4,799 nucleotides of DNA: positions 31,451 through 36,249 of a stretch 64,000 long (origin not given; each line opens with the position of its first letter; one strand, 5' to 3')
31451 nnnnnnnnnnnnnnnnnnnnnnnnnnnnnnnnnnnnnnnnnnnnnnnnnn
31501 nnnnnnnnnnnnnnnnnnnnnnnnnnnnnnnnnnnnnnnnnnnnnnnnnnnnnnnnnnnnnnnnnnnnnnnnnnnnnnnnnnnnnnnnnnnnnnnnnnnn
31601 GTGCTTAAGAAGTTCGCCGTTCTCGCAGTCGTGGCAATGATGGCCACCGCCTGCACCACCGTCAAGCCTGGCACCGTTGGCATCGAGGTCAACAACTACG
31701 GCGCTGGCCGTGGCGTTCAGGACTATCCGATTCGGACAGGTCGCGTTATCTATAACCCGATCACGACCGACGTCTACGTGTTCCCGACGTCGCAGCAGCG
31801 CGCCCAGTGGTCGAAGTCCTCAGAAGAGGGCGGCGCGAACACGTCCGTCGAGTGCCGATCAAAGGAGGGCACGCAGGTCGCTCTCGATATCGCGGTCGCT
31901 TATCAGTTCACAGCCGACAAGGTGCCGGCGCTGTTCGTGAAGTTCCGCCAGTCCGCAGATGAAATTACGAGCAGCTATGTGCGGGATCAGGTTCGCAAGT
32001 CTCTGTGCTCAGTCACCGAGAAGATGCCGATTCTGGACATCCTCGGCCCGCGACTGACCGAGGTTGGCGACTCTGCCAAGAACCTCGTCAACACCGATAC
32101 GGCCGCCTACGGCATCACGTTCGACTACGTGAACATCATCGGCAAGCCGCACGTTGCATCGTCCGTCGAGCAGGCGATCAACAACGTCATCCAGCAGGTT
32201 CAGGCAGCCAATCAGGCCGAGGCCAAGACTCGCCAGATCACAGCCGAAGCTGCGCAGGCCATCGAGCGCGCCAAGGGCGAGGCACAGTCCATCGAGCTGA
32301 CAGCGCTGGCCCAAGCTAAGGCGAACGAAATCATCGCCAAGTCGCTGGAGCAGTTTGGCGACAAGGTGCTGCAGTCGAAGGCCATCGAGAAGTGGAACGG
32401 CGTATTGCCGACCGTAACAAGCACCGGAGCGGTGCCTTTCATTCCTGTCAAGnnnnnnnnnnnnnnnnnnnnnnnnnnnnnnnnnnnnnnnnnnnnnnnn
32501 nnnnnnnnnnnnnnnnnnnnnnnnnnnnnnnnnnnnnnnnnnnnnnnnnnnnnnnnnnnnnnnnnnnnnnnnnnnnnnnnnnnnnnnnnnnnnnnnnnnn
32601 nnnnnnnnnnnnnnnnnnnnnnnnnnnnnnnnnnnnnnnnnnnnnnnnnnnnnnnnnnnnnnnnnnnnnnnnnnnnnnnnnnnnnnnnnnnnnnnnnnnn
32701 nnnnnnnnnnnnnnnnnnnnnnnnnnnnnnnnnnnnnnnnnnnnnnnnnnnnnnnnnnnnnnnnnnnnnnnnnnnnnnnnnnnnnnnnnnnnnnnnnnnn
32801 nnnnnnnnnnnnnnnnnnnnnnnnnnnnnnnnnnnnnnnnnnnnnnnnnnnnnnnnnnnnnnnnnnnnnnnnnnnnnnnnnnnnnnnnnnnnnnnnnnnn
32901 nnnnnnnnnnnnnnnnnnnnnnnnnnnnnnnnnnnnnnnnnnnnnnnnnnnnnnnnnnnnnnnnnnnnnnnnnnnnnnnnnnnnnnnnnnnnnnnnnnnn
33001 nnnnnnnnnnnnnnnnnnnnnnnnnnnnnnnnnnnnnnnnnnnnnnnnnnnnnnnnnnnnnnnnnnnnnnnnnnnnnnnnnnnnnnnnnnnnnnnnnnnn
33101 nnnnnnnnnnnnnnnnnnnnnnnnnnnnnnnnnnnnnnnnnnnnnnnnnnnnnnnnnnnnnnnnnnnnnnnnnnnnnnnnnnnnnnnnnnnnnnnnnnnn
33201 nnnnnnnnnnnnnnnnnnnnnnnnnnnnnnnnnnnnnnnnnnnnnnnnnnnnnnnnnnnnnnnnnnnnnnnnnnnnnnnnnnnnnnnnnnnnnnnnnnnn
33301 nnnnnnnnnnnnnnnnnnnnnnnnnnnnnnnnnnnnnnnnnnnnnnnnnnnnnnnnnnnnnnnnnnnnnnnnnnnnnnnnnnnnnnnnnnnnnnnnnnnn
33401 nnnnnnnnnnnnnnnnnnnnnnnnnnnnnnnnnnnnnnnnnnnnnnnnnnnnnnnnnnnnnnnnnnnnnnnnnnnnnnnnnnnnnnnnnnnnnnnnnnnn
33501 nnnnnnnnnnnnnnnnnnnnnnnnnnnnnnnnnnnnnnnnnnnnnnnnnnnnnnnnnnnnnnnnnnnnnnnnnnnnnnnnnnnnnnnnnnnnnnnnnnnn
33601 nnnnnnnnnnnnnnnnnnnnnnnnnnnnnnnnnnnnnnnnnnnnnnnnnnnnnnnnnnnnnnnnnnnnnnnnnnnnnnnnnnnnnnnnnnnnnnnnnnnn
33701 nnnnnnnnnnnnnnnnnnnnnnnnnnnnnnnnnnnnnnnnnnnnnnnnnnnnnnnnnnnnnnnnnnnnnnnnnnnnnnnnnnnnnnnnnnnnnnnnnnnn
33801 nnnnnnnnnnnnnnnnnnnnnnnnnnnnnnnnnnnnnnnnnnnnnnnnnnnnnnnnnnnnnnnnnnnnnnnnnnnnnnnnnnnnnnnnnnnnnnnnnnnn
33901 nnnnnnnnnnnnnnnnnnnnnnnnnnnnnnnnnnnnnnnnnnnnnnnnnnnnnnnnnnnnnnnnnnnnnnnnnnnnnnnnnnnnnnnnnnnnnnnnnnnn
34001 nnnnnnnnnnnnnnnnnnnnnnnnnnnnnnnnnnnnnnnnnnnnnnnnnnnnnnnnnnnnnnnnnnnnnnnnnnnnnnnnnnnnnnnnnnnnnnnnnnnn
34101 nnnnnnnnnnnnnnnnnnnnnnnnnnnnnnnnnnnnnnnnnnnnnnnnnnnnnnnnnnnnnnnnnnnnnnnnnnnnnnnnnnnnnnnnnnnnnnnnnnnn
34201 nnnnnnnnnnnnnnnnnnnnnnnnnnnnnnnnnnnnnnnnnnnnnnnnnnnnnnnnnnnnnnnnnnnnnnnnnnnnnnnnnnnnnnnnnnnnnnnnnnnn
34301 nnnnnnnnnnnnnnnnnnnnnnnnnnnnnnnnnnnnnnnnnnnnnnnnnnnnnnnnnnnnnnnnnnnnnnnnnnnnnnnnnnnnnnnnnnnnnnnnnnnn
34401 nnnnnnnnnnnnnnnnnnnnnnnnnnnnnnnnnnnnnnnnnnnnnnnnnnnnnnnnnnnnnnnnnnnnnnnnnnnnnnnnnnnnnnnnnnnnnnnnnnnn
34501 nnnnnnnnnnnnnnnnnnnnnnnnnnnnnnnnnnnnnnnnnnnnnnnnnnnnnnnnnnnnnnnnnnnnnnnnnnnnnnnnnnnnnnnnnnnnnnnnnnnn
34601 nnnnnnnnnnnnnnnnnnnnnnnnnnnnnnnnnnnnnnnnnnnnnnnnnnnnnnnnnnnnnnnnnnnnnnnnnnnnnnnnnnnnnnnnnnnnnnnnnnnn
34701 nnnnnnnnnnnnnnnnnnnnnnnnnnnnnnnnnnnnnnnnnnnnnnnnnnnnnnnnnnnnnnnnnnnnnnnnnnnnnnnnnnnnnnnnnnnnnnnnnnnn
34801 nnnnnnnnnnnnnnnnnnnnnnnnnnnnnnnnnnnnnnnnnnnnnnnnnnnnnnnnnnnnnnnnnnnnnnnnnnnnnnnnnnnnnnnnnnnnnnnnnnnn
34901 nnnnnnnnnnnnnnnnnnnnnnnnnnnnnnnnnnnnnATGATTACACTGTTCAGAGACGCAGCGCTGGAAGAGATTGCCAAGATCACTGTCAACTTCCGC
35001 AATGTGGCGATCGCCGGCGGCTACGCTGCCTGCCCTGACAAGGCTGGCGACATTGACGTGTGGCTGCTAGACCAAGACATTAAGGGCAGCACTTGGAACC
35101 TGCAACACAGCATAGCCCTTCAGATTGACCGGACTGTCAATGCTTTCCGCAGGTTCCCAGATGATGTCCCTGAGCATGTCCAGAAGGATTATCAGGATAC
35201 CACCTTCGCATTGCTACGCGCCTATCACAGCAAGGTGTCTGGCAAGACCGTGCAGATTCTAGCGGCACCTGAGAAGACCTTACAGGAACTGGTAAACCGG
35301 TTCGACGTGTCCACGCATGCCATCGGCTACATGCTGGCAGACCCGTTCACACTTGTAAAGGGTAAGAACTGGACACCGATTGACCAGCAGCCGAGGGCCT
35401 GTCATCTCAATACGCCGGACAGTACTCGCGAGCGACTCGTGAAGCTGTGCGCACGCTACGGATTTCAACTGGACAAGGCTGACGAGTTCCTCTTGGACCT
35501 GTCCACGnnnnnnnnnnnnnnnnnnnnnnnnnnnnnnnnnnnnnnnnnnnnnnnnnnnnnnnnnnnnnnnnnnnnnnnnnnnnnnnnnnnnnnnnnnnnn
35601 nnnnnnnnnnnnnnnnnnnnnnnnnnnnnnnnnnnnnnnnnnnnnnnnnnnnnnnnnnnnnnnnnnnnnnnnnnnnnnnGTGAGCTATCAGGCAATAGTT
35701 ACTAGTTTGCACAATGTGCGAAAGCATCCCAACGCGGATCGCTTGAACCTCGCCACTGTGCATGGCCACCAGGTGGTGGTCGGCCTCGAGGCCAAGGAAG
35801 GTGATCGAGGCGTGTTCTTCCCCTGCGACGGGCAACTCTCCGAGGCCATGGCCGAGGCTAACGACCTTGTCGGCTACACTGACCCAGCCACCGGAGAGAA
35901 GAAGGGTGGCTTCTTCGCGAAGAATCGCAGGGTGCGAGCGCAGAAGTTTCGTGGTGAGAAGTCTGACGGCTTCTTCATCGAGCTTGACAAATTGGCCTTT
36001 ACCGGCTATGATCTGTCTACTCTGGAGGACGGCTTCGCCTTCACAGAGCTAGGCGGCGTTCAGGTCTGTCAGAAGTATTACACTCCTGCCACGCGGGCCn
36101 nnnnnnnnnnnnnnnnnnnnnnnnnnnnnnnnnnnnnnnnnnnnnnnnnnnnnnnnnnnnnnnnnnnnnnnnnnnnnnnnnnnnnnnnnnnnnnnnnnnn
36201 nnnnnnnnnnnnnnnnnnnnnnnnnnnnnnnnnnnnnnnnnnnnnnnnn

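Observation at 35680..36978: Rnl2-like RNA ligase fused to a tRNA-binding OB domain: candidate tRNA-repair/anti-defence enzyme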

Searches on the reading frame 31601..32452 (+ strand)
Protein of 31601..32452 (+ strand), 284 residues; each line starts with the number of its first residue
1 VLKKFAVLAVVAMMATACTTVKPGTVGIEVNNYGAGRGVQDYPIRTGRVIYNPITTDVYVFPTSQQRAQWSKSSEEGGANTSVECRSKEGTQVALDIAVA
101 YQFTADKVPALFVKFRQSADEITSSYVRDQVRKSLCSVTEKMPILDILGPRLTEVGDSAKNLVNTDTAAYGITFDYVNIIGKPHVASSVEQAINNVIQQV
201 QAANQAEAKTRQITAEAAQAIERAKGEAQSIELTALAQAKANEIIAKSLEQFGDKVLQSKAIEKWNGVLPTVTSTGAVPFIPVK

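Call 16: search_protein_families(library=pfam, proteins=[window:31601-32452:+], max_evalue=0.01)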
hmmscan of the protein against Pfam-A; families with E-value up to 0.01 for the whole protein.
window:31601-32452:+ (284 aa): 1 family
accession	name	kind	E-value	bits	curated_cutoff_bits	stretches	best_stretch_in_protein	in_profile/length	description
PF01145.31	Band_7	-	6.7e-22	78.8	23.6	1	20-218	2-166/176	SPFH domain / Band 7 family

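Call 17: search_protein_families(library=phrogs, proteins=[window:31601-32452:+], max_evalue=0.001)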
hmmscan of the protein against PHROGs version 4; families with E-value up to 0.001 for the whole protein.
window:31601-32452:+ (284 aa): 3 families
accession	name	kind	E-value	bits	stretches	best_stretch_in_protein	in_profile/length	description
phrog_200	-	other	1.6e-58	199.6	1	4-283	86-359/379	lipoprotein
phrog_38808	-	unknown function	5.8e-06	27.5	1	224-284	8-68/68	-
phrog_21428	-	unknown function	0.00025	21.9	1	7-40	10-43/63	-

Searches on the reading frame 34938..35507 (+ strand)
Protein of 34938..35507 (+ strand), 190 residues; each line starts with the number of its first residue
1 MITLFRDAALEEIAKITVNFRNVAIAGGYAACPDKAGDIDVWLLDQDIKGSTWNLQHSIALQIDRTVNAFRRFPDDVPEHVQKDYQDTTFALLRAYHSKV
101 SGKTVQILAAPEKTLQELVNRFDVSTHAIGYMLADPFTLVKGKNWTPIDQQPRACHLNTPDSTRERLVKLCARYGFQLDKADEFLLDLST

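Call 16: search_protein_families(library=pfam, proteins=[window:34938-35507:+], max_evalue=0.01)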
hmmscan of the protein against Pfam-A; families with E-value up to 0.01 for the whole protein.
window:34938-35507:+ (190 aa): 0 families

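Call 17: search_protein_families(library=phrogs, proteins=[window:34938-35507:+], max_evalue=0.001)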
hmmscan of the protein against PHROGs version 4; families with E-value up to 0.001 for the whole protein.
window:34938-35507:+ (190 aa): 1 family
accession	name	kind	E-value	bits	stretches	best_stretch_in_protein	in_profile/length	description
phrog_1614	-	DNA, RNA and nucleotide metabolism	3.3e-07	31.2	1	11-179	25-195/268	nucleotidyltransferase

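Call 35: search_protein_families(library=pfam, proteins=[window:34938-35507:+], max_evalue=0.1)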
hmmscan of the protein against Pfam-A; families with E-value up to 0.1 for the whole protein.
window:34938-35507:+ (190 aa): 0 families

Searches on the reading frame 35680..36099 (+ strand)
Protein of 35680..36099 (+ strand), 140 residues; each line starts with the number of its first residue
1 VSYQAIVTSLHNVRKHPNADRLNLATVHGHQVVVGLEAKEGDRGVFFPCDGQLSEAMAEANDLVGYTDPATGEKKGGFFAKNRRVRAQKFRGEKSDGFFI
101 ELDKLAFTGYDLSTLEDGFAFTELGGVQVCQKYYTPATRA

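Call 42: search_solved_structures(query=A2, max_evalue=10, show_alignments=0)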
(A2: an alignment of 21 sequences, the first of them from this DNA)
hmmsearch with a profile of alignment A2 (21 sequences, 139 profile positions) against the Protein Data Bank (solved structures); distinct sequences matched with E-value up to 10: 11.
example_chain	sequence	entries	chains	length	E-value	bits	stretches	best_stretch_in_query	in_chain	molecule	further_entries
6vt5_A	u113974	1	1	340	0.00083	22.5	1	11-104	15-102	RNA Ligase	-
5cot_A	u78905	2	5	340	0.00095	22.4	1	11-104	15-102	Naegleria gruberi RNA ligase | RNA ligase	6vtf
6vt4_A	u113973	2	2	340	0.00095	22.4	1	11-104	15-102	RNA Ligase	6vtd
6vt0_A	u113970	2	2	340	0.00096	22.3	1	11-104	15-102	RNA Ligase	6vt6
6vt9_A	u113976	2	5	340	0.00096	22.3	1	11-104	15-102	RNA ligase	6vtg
6vt8_A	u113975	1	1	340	0.00096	22.3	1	11-104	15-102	RNA Ligase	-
5cou_A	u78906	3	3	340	0.00096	22.3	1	11-104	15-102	Naegleria gruberi RNA ligase | RNA ligase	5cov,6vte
6vt1_A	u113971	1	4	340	0.00097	22.3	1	11-104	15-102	RNA Ligase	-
6vt3_A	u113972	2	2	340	0.00098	22.3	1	11-104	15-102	RNA Ligase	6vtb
7n8y_B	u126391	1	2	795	1.1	12.4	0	7-27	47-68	Phenylalanine--tRNA ligase beta subunit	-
3pco_B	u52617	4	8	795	1.2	12.3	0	7-27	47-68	Phenylalanyl-tRNA synthetase, beta chain | Phenylalanine--tRNA ligase beta subunit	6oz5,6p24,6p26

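Call 50: predict_structure(alignment_id=A2)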
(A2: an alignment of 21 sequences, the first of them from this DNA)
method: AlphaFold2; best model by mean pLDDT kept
length: 140 residues; sequences in the alignment: 21
mean_pLDDT: 91.1   pTM: 0.84
mean pLDDT of the five models: 91.1, 91.0, 90.3, 90.2, 87.1
residues with pLDDT >= 90: 100; 70-90: 37; 50-70: 3; < 50: 0
segments of 3 or more residues with pLDDT < 50: none
pLDDT, mean of each block of 10 residues (from residue 1): 89 85 92 93 95 95 91 87 90 92 95 95 96 81
secondary structure, 60 per line:
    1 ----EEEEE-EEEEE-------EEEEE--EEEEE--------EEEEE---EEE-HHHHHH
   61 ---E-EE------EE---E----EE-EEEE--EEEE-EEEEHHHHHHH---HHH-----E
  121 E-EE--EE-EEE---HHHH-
elements in order: E5-9 E11-15 E23-27 E30-34 E43-47 E51-53 H55-60 E87-90 E93-96 E98-101 H102-108 E130-132 H136-139

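Call 53: fold_search(model_id=the predicted structure, library=pdb)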
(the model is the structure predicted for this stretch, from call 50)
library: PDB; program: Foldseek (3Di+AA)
matches with E <= 10: 285; with E <= 0.001: 13
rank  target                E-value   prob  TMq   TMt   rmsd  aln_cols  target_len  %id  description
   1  6vt9                  8.7e-07  1.00  0.63  0.28   6.1       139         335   24  Naegleria gruberi RNA ligase E227A mutant with ATP and Mn (released 2020-04-08)
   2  6vt4                  1.1e-06  1.00  0.64  0.28   5.8       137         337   24  Naegleria gruberi RNA ligase R149A mutant apo (released 2020-04-08)
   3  6vte                  1.4e-06  1.00  0.65  0.29   5.5       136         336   24  Naegleria gruberi RNA Ligase K170M mutant with AMP and Mn (released 2020-04-08)
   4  6vt8                  1.4e-06  1.00  0.63  0.28   6.1       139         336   24  Naegleria gruberi RNA ligase E312A mutant with AMP and Mn (released 2020-04-08)
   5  6vt0                  1.7e-06  1.00  0.64  0.28   5.9       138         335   25  Naegleria gruberi RNA ligase K170A mutant apo (released 2020-04-08)
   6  6vt5                  2.1e-06  1.00  0.63  0.28   5.8       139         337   23  Naegleria gruberi RNA ligase R4a K121A mutant apo (released 2020-04-08)
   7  6vtd                  2.2e-06  1.00  0.64  0.28   5.8       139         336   24  Naegleria gruberi RNA ligase R149A mutant with ATP and Mn (released 2020-04-08)
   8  6vt1_A                2.3e-06  1.00  0.65  0.28   5.6       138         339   24  Naegleria gruberi RNA ligase D172A mutant apo (released 2020-04-08)
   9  6vt3                  3.2e-06  1.00  0.64  0.28   5.8       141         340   24  Naegleria gruberi RNA ligase K326A mutant apo (released 2020-04-08)
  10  5cou                  3.4e-06  1.00  0.65  0.28   5.6       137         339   24  Structure and mechanism of a eukaryal nick-sealing RNA ligase K170M+ATP (released 2015-10-28)
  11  6vtg_A                4.0e-06  1.00  0.63  0.28   6.0       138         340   24  Naegleria gruberi RNA ligase E227A mutant apo (released 2020-04-08)
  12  5cot                  4.0e-06  1.00  0.63  0.28   6.1       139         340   24  Structure and mechanism of a eukaryal nick-sealing RNA ligase (released 2015-10-28)
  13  6vtf_A                7.6e-06  1.00  0.65  0.29   5.6       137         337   24  Naegleria gruberi RNA ligase with PPi (released 2020-04-08)
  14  6oz5_D                1.6e-03  1.00  0.47  0.09  11.6       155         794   17  Escherichia coli tRNA synthetase in complex with compound 3 (released 2020-11-18)
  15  9a5b_B                7.6e-03  1.00  0.47  0.10   8.6       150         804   17  Integrative model of SYFA-SYFB by crosslinking MS and deep learning (released 2024-09-18)
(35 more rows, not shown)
